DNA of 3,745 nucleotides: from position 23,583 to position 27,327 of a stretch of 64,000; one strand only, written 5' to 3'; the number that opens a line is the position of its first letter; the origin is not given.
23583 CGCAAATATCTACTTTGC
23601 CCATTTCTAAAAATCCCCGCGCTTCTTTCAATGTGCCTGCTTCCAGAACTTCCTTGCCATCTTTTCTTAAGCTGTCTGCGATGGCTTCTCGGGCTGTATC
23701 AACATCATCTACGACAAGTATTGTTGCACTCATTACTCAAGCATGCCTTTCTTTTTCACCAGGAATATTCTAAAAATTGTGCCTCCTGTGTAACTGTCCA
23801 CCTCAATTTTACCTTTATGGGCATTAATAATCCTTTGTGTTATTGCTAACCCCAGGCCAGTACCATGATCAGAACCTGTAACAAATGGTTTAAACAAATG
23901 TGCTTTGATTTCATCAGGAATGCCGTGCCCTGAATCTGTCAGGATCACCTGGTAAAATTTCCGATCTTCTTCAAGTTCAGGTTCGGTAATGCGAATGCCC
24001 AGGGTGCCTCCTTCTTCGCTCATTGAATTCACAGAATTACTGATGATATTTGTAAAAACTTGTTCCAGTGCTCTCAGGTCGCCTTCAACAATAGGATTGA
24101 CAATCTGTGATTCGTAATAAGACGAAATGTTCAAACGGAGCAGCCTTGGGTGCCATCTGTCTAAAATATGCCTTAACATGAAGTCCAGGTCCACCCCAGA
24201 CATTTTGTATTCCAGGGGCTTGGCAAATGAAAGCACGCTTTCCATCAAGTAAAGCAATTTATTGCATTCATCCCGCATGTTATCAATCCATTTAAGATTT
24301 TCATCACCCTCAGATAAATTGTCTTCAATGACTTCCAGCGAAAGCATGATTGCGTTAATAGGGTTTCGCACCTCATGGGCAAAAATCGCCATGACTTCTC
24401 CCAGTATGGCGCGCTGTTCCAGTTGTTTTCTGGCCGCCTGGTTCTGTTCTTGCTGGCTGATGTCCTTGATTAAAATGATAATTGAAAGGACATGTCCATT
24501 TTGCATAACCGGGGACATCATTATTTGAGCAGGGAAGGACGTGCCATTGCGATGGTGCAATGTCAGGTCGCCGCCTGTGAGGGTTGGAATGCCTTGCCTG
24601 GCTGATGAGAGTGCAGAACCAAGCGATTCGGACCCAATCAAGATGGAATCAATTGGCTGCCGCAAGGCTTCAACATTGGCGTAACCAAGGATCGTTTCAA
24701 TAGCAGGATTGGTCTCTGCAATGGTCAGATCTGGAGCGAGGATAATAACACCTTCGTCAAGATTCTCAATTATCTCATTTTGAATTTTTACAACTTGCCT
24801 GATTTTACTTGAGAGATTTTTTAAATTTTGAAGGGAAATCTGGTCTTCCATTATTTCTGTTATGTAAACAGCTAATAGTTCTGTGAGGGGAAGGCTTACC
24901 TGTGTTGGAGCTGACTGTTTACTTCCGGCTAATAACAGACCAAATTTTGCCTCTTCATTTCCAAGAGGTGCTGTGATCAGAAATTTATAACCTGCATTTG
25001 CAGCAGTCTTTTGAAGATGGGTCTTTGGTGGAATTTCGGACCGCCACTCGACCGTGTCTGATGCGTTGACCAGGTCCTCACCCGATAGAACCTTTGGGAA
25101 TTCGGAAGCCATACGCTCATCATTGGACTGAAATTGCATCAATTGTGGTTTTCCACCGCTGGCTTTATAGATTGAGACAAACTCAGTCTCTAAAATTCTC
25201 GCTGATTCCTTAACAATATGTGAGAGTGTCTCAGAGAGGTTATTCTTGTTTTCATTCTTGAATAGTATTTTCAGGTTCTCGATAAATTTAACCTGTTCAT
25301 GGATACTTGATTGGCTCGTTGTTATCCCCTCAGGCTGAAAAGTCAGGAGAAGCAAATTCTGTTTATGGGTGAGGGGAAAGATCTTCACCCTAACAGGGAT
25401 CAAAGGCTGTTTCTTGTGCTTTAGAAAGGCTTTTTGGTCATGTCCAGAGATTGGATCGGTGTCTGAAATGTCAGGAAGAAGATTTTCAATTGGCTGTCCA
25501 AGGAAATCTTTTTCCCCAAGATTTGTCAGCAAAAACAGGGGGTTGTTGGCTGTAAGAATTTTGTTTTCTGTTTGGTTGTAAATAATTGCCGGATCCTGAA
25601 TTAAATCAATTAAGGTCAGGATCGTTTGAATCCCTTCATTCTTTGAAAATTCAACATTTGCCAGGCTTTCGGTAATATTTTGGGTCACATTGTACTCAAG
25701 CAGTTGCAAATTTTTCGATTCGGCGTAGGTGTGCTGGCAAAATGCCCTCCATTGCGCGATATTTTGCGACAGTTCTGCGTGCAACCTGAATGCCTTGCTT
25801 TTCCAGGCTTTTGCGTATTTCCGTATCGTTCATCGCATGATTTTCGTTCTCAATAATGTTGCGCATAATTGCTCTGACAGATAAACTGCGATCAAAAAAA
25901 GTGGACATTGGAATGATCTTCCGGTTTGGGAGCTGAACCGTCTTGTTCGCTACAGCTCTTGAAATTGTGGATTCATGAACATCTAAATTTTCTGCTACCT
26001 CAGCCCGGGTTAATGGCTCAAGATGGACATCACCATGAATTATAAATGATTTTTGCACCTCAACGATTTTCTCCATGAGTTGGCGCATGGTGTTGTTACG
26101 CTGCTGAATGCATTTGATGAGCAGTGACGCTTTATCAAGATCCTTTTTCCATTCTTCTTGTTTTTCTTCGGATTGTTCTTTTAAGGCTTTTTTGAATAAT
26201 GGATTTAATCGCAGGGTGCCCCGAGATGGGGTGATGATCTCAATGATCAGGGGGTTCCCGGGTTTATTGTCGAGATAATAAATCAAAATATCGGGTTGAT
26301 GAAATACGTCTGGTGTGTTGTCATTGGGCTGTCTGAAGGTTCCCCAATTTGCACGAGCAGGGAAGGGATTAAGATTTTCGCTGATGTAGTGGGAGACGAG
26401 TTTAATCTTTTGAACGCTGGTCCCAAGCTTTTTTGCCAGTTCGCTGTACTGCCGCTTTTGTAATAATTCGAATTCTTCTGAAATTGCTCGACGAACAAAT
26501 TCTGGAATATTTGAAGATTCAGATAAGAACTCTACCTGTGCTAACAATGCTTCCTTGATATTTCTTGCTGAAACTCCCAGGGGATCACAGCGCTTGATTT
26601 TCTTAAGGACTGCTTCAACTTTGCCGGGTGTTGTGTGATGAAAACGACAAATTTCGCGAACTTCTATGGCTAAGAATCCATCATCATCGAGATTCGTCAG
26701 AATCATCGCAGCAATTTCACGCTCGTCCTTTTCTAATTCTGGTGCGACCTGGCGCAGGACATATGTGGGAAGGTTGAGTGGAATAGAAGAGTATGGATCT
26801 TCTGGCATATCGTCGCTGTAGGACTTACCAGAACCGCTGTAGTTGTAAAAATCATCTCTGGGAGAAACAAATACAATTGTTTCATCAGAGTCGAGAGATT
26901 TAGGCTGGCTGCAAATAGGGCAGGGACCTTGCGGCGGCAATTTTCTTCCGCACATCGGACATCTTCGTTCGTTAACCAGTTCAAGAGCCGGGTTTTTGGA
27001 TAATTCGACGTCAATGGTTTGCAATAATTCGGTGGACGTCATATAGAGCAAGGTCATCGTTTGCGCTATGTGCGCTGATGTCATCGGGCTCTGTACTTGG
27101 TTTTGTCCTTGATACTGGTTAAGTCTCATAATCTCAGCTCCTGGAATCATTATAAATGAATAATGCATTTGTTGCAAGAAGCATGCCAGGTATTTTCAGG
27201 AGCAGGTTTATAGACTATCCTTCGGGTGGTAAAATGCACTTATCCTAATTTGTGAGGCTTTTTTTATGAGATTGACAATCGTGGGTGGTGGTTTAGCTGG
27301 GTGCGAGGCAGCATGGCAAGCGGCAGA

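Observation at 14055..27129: Self-contained sigma-54 island: rpoN, kinase, DBD-less activator, sigma-54 promoter, then membrane protein, giant TPR protein and TPR-C25 peptidase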

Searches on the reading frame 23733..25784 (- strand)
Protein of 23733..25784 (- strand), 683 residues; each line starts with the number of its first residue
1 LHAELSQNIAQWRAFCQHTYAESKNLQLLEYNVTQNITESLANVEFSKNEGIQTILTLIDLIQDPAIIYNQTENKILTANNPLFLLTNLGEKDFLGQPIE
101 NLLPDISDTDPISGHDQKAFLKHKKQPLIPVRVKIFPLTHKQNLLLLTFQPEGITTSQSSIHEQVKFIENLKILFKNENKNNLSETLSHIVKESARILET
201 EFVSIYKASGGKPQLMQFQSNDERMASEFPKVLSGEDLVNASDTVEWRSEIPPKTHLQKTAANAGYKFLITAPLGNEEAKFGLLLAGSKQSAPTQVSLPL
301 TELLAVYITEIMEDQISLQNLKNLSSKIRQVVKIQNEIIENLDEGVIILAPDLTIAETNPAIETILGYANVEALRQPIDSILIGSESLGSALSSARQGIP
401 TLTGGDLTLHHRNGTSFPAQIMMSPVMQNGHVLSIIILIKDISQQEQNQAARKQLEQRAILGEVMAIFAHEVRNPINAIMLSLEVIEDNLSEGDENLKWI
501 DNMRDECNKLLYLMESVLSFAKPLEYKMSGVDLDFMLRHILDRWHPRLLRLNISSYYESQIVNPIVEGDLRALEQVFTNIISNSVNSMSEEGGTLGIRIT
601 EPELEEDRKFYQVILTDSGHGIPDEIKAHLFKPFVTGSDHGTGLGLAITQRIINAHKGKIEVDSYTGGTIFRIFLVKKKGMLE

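Call 3: search_protein_families(library=pfam, proteins=[window:23733-25784:-], max_evalue=0.01)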
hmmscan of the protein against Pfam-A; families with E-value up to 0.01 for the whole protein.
window:23733-25784:- (683 aa): 6 families
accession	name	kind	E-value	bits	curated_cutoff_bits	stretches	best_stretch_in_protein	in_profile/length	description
PF02518.31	HATPase_c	-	2.2e-20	73.6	26.4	1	568-675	1-107/111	Histidine kinase-, DNA gyrase B-, and HSP90-like ATPase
PF13426.13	PAS_9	-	1.1e-12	48.6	27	1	344-444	2-103/103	PAS domain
PF00989.32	PAS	-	2.2e-12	47.4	22.6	1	337-442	5-113/113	PAS fold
PF00512.31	HisKA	-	6.5e-09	36.1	26.9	1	462-522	3-62/66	His Kinase A (phospho-acceptor) domain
PF13188.13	PAS_8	-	2.3e-06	27.7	21.8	0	338-379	6-44/65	PAS domain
PF08448.16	PAS_4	-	0.0065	17.1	23.1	0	340-446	2-109/110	PAS fold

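Call 8: search_protein_families(library=ncbifam, proteins=[window:23733-25784:-], max_evalue=0.001)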
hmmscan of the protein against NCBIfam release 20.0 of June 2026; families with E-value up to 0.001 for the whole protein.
window:23733-25784:- (683 aa): 78 families (the best 25 are shown)
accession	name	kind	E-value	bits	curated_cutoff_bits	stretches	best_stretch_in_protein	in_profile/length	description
NF008468.0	PRK11360.1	equivalog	8.5e-62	209.4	646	1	319-678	254-609/616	two-component system sensor histidine kinase AtoS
NF008293.1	PRK11073.1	equivalog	4.4e-30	105.1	240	1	333-677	7-347/349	nitrogen regulation protein NR(II)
NF007688.0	PRK10364.1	equivalog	3.4e-29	101.9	479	1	445-676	224-450/460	two-component system sensor histidine kinase ZraS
NF046044.1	PnpS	equivalog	4.3e-29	101.7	400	1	319-675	41-389/390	two-component system histidine kinase PnpS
NF052574.1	HisKinEspCMyxo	equivalog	3.6e-28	98.2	1200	1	332-675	283-635/785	serine histidine kinase EspC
NF047497.1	HK_LIC_12097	equivalog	6.3e-28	97.5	500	1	420-675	109-364/367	LIC_12097 family sensor histidine kinase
TIGR02966.1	phoR_proteo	equivalog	2e-27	96.1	334.2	1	335-673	8-331/333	phosphate regulon sensor histidine kinase PhoR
NF053867.1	SprKinKinDBac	equivalog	5.9e-27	94.3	775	1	432-675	260-495/500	sporulation kinase KinD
NF047874.1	MASE3_PAS_HK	subfamily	1.6e-26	93.3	560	1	318-677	250-625/655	MASE3 domain-containing sensor histidine kinase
NF033092.0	HK_WalK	equivalog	4.6e-26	91.5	725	1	336-675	261-592/594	cell wall metabolism sensor histidine kinase WalK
NF010411.0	PRK13837.1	equivalog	4.7e-26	91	647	1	468-676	457-674/828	two-component system VirA-like sensor kinase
NF008312.0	PRK11100.1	equivalog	3.5e-24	85.5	356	1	450-673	245-470/477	two-component system sensor histidine kinase CreC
NF052573.1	HisKinEspAMyxo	equivalog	3.3e-23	81.6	1400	2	564-676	495-610/755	serine histidine kinase EspA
TIGR02956.1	TMAO_torS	equivalog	1.1e-21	76.7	676.5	1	463-674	466-679/967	TMAO reductase system sensor histidine kinase/response regulator TorS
NF041947.1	LuxQ_Vibrio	equivalog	1.1e-21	76.5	1200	1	347-675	363-694/843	quorum-sensing autoinducer 2 sensor kinase/phosphatase LuxQ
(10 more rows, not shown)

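Call 49: search_protein_families(library=padloc, proteins=[window:23733-25784:-], max_evalue=0.01)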
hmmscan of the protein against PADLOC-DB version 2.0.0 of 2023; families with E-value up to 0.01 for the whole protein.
window:23733-25784:- (683 aa): 0 families

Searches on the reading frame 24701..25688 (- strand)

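Call 87: search_protein_families(library=pfam, proteins=[window:24701-25688:-], max_evalue=10)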
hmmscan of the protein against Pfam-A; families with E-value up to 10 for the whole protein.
window:24701-25688:- (329 aa): 6 families
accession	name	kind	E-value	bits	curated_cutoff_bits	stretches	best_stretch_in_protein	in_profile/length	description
PF00989.32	PAS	-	0.00022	21.7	22.6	2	26-76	6-55/113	PAS fold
PF01590.32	GAF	-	0.0089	17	22.4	1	150-259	1-112/133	GAF domain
PF13188.13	PAS_8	-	0.0097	16.2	21.8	1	25-79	5-55/65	PAS domain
PF13426.13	PAS_9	-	0.01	16.5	27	1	34-94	4-58/103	PAS domain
PF22403.1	DUF6981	-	0.17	12.3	26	1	135-171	24-60/84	Domain of unknown function (DUF6981)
PF11784.13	DUF3320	-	0.17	12.3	25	1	142-170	3-31/50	Protein of unknown function (DUF3320)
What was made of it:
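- Checked: An N-terminal PAS (E 2e-4) and a GAF (E 0.009) are only weak (call 87).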

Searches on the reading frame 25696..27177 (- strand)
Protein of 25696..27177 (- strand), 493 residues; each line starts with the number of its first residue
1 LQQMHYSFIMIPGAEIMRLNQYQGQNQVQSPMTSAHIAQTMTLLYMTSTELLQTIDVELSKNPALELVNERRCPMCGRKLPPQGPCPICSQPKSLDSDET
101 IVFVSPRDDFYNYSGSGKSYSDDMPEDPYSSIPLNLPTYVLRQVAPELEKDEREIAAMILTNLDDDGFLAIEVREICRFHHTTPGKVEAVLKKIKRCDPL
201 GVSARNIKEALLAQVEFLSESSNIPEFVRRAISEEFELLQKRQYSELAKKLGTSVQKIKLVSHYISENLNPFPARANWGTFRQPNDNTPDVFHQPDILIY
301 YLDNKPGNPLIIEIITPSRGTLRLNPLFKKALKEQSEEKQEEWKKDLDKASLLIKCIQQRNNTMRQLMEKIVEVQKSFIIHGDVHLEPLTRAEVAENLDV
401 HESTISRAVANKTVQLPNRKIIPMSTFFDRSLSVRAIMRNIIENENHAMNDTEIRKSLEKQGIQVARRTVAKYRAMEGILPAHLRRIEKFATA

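Call 3: search_protein_families(library=pfam, proteins=[window:25696-27177:-], max_evalue=0.01)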
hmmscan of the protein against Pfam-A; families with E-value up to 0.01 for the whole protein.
window:25696-27177:- (493 aa): 5 families
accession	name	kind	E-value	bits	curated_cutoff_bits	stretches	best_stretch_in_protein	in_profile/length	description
PF04552.19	Sigma54_DBD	-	3.4e-34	118.3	22.8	1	341-486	2-159/160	Sigma-54, DNA binding domain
PF04963.19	Sigma54_CBD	-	4.6e-30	105.2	22.9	1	135-292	11-159/185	Sigma-54 factor, core binding domain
PF00309.25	Sigma54_AID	-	7.4e-05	22.9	23.8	1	23-67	2-46/46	Sigma-54 factor, Activator interacting domain (AID)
PF01381.28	HTH_3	-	0.0029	18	23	0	389-413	10-34/55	Helix-turn-helix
PF04545.22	Sigma70_r4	-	0.004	17.1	24.1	0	386-407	18-39/50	Sigma-70, region 4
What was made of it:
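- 25696..27129 (-): rpoN (sigma-54), 477 aa, with a CxxC-x9-CxxC insertion in region II (residues 57-73, nt 26911-26961). Pfam Sigma54_AID, CBD and DBD (call 3).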

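Call 8: search_protein_families(library=ncbifam, proteins=[window:25696-27177:-], max_evalue=0.001)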
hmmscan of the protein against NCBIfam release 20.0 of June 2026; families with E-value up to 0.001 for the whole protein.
window:25696-27177:- (493 aa): 8 families
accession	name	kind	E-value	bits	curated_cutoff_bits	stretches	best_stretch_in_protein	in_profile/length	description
TIGR02395.1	rpoN_sigma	equivalog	1.6e-79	268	277.35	1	29-486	3-434/434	RNA polymerase factor sigma-54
NF004595.0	PRK05932.1-2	equivalog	1.7e-63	215.2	513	1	35-486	17-481/484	RNA polymerase factor sigma-54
NF009118.0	PRK12469.1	subfamily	6.2e-60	203.4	396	1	29-486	11-479/483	RNA polymerase factor sigma-54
NF004598.0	PRK05932.1-5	equivalog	1.7e-52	178.9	621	1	117-486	129-502/504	RNA polymerase factor sigma-54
NF004596.0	PRK05932.1-3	subfamily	8.6e-46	157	499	1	121-487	140-506/515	RNA polymerase factor sigma-54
NF004597.0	PRK05932.1-4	equivalog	1.1e-44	152.7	817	1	30-485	13-473/477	RNA polymerase factor sigma-54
NF004602.0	PRK05932.2-4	equivalog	3.7e-33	115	506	2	332-478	246-401/416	RNA polymerase factor sigma-54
TIGR02937.1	sigma70-ECF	superfamily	7.3e-05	22.4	42.9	0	358-409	105-154/165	sigma-70 family RNA polymerase sigma factor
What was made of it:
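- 25696..27129 (-): TIGR02395 scores 268 bits, just under its 277 cutoff (call 8).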

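Call 32: find_related_loci(query=A2, collection=metagenome_contigs, flank=10000)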
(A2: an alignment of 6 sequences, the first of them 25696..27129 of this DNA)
Query A2 (477 aa) in metagenome_contigs; peptide patterns used: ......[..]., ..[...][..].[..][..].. (x = any residue, [..] = any of these).
600 stretches matched a pattern (row limit reached: there are more); 464 encode a relative of the query (tblastn E <= 1e-3); the best 80 are kept; 80 distinct loci.
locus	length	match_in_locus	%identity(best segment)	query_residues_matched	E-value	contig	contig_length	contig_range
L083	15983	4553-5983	98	1-477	0e+0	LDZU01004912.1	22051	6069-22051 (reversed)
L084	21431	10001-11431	91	1-477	0e+0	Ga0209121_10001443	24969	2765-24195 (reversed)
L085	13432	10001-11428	87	1-475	0e+0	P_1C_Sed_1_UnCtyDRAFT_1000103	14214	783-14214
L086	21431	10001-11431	84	1-477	0e+0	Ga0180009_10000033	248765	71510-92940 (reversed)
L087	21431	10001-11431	83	1-477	0e+0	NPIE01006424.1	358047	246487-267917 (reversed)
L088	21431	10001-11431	82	1-477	0e+0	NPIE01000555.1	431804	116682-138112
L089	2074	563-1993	81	1-477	0e+0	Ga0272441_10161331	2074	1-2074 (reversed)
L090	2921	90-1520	81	1-477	0e+0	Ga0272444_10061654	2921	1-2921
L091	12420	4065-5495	82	1-477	0e+0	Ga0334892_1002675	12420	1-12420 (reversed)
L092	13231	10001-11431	82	1-477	0e+0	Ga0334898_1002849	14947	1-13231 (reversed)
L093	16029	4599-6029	80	1-477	0e+0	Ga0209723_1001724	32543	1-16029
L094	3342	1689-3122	79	1-477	0e+0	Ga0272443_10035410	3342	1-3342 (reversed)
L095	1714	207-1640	81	1-477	0e+0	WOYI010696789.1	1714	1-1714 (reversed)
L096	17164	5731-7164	80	1-477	0e+0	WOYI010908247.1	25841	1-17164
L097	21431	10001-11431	79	1-477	0e+0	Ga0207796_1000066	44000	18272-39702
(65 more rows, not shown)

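Call 84: search_solved_structures(query=window:25696-27129:-, max_evalue=0.00001, show_alignments=1)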
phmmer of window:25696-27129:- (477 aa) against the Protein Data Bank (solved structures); distinct sequences matched with E-value up to 0.00001: 24.
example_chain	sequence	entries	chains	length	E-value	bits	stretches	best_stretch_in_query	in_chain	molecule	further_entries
7qxi_M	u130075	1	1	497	6e-39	137.3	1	18-470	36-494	RNA polymerase sigma-54 factor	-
7qv9_M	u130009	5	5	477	6.1e-39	137.2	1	18-470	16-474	RNA polymerase sigma-54 factor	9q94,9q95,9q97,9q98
9q91_M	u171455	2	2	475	6.8e-39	137.1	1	18-470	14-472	RNA polymerase sigma-54 factor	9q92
5ui8_M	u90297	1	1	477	6.9e-39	137.1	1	18-470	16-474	RNA polymerase sigma-54 factor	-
9q90_M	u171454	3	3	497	7.5e-39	136.9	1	18-470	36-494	RNA polymerase sigma-54 factor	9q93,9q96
7qwp_M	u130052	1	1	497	1e-38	136.5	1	18-470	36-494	RNA polymerase sigma-54 factor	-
9mse_M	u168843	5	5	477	7.6e-37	130.3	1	18-470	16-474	RNA polymerase sigma-54 factor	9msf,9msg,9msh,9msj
8f1i_M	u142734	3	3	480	7.9e-37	130.3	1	18-470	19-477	RNA polymerase sigma-54 factor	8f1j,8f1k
8re4_M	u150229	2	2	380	1.9e-36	129.1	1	98-466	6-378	RNA polymerase sigma-54 factor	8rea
5nwt_M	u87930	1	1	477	6.2e-35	124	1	122-470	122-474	RNA polymerase sigma-54 factor,RNA polymerase sigma-54 factor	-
8reb_M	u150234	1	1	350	9.4e-35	123.4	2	326-466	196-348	RNA polymerase sigma-54 factor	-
6gfw_M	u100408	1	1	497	6.4e-34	120.7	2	328-470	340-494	RNA polymerase sigma-54 factor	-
6gh6_M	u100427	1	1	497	6.9e-34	120.6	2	328-470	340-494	RNA polymerase sigma-54 factor,RNA polymerase sigma-54 factor,RNA polymerase sigma-54 fact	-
6gh5_M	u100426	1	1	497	9e-34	120.2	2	328-470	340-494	RNA polymerase sigma-54 factor,RNA polymerase sigma-54 factor,RNA polymerase sigma-54 fact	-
8rec_M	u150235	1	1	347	1.2e-33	119.8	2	325-466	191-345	RNA polymerase sigma-54 factor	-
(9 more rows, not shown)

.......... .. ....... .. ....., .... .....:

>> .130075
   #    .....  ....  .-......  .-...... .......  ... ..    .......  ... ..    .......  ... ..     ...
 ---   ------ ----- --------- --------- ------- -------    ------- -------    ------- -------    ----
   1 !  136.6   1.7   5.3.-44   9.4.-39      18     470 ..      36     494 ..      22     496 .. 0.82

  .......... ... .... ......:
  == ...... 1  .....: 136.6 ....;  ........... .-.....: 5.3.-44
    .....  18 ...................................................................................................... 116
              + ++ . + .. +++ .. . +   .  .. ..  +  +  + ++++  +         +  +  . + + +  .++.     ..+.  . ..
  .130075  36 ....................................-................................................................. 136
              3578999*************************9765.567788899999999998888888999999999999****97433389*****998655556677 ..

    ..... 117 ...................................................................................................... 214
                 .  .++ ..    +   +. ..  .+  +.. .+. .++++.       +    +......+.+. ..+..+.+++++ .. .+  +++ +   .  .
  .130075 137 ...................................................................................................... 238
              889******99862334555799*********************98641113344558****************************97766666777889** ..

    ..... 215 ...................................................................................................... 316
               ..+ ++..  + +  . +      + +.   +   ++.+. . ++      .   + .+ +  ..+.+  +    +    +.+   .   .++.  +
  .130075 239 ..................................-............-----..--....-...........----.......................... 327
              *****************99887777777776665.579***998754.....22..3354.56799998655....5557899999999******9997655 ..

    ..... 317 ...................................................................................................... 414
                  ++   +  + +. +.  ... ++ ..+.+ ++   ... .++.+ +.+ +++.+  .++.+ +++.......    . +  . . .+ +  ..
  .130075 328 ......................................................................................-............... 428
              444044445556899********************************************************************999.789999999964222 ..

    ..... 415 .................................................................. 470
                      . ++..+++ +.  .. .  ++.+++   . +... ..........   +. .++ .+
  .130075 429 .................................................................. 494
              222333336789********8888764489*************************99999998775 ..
